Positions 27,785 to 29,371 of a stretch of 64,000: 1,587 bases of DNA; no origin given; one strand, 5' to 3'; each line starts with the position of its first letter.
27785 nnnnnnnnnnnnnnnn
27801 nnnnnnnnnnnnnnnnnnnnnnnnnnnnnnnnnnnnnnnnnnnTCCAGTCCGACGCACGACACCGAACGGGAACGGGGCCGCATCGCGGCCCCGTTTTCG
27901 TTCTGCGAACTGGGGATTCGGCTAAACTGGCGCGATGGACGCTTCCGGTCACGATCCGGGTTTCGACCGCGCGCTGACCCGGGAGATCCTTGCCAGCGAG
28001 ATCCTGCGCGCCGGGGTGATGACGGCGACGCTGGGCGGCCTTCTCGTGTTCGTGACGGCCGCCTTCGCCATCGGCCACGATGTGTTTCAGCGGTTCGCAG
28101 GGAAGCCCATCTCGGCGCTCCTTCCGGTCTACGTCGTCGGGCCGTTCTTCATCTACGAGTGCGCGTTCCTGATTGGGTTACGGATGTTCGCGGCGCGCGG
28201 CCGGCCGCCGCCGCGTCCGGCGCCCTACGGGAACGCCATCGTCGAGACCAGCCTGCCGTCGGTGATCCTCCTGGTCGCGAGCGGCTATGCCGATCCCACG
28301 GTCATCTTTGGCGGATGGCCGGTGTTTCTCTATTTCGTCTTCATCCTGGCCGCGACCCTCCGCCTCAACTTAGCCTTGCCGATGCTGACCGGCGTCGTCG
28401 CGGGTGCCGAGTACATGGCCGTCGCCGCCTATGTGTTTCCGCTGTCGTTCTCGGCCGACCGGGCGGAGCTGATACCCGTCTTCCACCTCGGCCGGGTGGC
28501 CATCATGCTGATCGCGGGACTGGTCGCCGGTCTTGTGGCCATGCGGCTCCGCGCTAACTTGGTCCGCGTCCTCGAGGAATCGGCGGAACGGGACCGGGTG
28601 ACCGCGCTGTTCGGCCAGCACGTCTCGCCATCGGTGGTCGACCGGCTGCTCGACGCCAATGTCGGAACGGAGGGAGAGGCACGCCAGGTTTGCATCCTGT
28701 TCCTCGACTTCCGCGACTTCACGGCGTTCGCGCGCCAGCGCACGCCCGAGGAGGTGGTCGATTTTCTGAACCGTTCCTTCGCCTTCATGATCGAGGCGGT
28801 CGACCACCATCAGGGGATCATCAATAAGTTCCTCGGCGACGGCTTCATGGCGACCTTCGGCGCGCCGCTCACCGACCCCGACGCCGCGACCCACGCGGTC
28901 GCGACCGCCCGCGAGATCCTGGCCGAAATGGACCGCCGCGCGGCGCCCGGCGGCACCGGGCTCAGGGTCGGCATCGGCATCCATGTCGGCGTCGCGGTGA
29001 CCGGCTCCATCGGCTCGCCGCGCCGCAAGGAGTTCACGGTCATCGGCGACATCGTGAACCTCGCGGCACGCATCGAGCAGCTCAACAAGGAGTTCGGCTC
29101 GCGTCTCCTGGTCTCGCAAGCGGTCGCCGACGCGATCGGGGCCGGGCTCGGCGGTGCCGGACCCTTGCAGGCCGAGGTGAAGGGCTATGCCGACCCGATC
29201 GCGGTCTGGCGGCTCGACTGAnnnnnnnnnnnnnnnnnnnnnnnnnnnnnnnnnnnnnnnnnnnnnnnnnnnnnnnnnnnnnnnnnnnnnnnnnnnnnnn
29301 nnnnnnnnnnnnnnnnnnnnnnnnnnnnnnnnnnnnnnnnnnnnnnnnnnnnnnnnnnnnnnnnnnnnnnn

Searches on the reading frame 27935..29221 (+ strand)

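Call 57: search_protein_families(library=pfam, proteins=[window:27935-29221:+], max_evalue=0.001)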
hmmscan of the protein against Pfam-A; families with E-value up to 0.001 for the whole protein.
window:27935-29221:+ (428 aa): 1 family
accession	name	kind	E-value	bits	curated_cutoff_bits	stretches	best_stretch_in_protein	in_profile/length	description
PF00211.25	Guanylate_cyc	-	9.3e-23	81.2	21.9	1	249-398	6-152/183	Adenylate and Guanylate cyclase catalytic domain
